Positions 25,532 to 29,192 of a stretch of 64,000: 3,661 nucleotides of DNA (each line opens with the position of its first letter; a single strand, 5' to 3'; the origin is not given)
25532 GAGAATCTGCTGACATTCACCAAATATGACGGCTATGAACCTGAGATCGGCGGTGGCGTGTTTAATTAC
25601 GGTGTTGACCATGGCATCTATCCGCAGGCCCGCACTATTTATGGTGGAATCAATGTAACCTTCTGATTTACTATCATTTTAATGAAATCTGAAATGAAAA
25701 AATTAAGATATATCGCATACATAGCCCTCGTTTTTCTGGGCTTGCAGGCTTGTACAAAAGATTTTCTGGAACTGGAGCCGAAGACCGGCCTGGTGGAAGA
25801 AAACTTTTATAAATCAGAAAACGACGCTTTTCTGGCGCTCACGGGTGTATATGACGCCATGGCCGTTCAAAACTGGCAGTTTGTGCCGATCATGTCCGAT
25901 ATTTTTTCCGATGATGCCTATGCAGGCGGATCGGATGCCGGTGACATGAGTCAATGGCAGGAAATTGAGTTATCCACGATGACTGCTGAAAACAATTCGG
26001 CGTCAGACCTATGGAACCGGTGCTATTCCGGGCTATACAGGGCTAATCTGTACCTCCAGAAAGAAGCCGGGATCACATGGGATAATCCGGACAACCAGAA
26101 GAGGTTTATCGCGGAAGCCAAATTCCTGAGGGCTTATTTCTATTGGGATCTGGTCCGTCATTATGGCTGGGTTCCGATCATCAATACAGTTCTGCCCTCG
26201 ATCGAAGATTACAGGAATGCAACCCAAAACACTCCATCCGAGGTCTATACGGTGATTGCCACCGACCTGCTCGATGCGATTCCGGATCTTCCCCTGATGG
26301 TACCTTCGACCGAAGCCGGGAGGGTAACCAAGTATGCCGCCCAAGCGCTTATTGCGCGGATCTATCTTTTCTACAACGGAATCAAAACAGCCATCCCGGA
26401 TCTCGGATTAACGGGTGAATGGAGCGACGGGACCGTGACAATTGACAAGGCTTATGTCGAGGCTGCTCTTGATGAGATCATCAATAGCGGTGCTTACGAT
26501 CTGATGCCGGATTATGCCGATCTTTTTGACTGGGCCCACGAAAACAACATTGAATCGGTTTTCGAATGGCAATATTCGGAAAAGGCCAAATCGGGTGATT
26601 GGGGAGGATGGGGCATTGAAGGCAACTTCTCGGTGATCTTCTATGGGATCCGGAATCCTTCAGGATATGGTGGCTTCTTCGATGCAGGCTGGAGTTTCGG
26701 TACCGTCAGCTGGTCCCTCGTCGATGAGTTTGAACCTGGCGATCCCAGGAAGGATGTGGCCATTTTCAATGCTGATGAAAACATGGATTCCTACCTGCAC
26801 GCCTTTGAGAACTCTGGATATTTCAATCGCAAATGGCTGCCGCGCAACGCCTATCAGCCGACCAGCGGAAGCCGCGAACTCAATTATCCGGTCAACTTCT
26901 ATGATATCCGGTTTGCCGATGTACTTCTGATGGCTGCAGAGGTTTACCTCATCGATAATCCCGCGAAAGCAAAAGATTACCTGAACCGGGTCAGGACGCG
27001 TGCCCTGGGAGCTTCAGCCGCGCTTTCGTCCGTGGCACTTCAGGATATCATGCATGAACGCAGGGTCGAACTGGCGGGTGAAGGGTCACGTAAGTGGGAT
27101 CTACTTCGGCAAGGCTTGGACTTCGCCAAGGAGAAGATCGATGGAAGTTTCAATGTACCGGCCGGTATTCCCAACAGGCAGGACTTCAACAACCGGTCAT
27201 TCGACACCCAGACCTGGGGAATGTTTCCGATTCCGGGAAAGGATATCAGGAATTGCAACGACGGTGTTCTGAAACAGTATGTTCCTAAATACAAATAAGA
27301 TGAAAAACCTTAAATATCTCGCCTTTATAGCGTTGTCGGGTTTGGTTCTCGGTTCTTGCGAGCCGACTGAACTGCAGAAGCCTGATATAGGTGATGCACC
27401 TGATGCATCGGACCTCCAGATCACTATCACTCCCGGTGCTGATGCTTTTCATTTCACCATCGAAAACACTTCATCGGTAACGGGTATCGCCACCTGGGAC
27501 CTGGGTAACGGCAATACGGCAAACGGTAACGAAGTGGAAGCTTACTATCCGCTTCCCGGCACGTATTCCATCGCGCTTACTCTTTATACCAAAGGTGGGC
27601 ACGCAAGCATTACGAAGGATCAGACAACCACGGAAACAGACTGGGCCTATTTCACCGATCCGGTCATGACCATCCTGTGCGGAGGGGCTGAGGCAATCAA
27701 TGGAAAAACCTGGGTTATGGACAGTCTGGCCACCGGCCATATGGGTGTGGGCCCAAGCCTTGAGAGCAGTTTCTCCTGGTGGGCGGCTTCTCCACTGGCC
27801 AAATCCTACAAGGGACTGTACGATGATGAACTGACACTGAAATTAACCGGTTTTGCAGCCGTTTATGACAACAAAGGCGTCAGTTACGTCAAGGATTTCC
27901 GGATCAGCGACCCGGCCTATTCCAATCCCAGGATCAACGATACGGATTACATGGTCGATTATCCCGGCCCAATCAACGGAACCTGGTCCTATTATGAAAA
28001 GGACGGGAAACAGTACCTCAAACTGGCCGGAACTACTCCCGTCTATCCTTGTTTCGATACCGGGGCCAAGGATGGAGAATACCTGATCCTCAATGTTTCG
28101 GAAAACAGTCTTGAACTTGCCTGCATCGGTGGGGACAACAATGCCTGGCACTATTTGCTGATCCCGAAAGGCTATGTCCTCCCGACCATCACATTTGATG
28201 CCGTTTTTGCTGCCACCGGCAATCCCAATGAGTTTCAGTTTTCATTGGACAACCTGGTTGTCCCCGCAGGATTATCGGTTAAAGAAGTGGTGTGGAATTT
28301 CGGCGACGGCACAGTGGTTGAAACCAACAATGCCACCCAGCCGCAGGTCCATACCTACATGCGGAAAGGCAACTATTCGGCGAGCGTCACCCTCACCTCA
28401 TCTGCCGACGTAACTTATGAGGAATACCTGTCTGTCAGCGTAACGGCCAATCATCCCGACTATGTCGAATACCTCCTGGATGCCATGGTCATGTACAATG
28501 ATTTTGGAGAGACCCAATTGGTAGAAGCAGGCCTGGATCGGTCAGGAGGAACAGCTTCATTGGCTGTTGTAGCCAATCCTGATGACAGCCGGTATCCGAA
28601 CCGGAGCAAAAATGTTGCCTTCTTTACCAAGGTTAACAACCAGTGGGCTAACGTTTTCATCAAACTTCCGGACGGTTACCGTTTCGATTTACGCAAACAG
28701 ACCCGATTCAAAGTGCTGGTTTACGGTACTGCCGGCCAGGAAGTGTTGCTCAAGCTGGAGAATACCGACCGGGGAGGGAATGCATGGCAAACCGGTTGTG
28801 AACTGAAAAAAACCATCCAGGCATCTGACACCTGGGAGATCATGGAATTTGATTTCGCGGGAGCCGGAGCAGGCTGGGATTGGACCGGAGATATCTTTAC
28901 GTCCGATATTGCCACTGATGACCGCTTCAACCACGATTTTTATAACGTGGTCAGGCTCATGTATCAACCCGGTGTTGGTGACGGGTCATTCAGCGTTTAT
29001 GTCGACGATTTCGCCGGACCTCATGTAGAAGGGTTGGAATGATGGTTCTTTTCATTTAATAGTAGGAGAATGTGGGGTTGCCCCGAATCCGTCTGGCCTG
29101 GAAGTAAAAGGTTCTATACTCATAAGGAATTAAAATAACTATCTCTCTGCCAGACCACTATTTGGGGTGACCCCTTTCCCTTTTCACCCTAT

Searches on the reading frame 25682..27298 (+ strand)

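Call 73: search_protein_families(library=pfam, proteins=[window:25682-27298:+], max_evalue=0.001)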
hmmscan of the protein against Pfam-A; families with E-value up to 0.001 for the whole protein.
window:25682-27298:+ (538 aa): 3 families
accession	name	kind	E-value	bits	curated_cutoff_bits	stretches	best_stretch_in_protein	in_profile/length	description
PF14322.12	SusD-like_3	-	1.3e-26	94.4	27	1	27-229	1-191/191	Starch-binding associating with outer membrane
PF07980.17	SusD_RagB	-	1.7e-25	90.7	23.1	1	352-532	105-293/297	SusD family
PF12771.13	SusD-like_2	-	6e-05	22.5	27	1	103-203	53-150/415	Starch-binding associating with outer membrane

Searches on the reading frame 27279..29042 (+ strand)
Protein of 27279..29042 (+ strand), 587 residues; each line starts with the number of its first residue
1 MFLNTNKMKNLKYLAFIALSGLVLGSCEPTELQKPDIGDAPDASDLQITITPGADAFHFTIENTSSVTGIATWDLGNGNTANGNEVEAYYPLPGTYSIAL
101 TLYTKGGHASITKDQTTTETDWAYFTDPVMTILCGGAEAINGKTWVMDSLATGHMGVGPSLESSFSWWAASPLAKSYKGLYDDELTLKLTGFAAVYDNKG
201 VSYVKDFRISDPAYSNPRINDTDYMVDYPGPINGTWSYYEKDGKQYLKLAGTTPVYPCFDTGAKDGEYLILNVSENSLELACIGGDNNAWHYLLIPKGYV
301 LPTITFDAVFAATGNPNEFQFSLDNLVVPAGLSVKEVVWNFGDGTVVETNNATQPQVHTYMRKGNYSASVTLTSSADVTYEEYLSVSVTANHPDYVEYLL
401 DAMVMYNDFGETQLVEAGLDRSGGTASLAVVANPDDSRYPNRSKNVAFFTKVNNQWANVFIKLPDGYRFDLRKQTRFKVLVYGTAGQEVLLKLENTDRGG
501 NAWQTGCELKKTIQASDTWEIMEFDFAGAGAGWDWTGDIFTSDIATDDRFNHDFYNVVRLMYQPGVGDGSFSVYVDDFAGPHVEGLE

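Call 73: search_protein_families(library=pfam, proteins=[window:27279-29042:+], max_evalue=0.001)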
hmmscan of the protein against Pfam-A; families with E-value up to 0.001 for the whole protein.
window:27279-29042:+ (587 aa): 2 families
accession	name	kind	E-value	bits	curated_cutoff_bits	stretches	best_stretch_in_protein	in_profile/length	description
PF18911.6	PKD_4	-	8.7e-16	58.2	27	2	330-379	30-75/85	PKD domain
PF00801.26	PKD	-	1.3e-11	44.8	23.5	2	309-374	9-67/80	PKD domain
